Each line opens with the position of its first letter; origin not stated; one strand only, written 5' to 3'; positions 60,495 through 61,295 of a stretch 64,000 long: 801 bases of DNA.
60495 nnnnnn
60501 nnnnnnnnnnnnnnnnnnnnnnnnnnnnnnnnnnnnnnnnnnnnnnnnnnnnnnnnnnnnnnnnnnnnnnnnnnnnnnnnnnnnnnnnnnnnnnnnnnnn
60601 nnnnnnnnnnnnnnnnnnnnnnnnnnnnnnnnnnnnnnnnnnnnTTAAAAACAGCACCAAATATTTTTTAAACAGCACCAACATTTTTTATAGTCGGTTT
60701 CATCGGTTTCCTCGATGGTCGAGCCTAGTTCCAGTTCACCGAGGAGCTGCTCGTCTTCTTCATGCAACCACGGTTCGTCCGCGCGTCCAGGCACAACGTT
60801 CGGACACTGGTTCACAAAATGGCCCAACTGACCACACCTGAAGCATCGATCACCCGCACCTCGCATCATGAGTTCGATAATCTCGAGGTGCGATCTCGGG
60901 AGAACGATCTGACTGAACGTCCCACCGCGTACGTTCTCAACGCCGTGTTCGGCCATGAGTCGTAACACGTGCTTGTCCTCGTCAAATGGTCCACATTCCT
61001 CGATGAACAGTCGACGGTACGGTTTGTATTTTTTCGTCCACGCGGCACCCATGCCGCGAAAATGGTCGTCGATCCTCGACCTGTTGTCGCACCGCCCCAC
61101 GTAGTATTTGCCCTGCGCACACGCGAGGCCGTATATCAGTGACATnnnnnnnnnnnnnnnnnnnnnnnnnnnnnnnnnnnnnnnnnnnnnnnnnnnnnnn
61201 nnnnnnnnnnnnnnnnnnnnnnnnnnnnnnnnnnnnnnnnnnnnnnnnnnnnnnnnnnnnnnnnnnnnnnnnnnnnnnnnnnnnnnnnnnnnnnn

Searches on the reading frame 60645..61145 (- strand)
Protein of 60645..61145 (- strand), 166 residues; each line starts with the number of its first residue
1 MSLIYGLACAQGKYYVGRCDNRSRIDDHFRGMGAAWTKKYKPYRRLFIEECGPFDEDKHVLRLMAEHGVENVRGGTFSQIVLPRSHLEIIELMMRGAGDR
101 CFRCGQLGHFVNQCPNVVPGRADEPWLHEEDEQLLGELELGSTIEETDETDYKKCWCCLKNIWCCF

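Call 10: search_protein_families(library=pfam, proteins=[window:60645-61145:-], max_evalue=0.01)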
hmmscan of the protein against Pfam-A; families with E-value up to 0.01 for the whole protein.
window:60645-61145:- (166 aa): 3 families
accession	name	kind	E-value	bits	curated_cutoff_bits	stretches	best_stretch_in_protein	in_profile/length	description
PF00098.28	zf-CCHC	-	1.5e-06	28.4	20.8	1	100-116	2-18/18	Zinc knuckle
PF13696.11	zf-CCHC_2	-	5.4e-05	23.3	27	1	101-116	6-21/21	Zinc knuckle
PF01541.30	GIY-YIG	-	0.00035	21.2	22.6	1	2-56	2-60/78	GIY-YIG catalytic domain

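Call 75: find_encoding_contigs(protein=window:60645-61145:-, flank=6000, max_places=8)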
Protein window:60645-61145:- (166 aa): 6 contigs read that carry it; 5 places shown.
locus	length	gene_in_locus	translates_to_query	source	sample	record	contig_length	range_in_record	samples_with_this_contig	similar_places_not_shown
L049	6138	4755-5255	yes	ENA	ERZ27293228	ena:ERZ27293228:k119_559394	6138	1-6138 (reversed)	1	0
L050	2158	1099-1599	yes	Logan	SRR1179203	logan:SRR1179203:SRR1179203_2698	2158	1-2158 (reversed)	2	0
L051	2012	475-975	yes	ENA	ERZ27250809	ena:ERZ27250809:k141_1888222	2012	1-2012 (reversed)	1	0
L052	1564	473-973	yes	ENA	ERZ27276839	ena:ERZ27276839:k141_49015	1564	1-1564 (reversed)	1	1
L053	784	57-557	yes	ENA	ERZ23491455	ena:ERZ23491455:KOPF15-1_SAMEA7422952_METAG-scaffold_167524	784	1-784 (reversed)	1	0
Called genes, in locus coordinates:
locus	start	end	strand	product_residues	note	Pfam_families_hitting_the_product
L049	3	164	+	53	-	?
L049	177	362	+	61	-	-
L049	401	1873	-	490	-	-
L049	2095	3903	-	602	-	-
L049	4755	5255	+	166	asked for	PF00098:zf-CCHC (weak)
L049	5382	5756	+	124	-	-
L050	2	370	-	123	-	?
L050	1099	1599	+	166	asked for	PF00098:zf-CCHC (weak)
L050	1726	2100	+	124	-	-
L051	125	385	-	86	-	-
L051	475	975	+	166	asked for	PF00098:zf-CCHC (weak)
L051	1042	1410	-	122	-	-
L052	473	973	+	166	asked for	PF00098:zf-CCHC (weak)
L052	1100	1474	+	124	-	-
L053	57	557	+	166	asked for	PF00098:zf-CCHC (weak)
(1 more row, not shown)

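Call 78: search_solved_structures(query=window:60645-61145:-, max_evalue=1)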
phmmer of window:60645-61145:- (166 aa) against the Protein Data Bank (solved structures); distinct sequences matched with E-value up to 1: 105 (the best 60 are shown).
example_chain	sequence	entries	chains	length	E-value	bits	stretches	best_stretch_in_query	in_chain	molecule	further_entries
2mpj_A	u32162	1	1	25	8.7e-06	28.8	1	97-119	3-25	RECQL4-helicase-like protein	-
7p3i_B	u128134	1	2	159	0.00011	25.2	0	49-99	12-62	Darpin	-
6mol_A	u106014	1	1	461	0.00039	23.5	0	61-98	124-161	Monoextended DARPin R12 (M_R12)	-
5lea_A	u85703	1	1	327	0.0011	22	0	38-99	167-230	DD_Off7_12_3G124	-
9f7z_A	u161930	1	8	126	0.0016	21.4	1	50-99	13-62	anti-4-1BB DARPin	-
9epa_A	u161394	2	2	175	0.0028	20.7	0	49-99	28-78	DARPin NY_1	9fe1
6f5e_A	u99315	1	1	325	0.0047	19.9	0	44-99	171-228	DD_D12_10_47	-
5lel_A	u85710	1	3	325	0.0048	19.9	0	44-99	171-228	DD_Off7_10_3G124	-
7ujj_G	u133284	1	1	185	0.005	19.8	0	55-99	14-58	DARPin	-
4zfh_A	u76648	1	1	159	0.0059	19.6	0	59-99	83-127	Artificial ankyrin repeat protein_Ank(GAG)1D4 mutant -Y56A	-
2ysa_A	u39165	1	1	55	0.0081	19.2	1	97-116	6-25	Retinoblastoma-binding protein 6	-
6fpa_A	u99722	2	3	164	0.009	19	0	51-99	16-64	DARPin 1238_G01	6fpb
2li8_A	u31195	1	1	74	0.011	18.8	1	94-115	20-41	Protein lin-28 homolog A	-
3noc_D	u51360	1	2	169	0.011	18.8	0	52-99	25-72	Designed ankyrin repeat protein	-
5gik_A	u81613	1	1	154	0.011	18.7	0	59-99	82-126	Artificial ankyrin repeat protein_Ank(GAG)1D4 mutant -S45Y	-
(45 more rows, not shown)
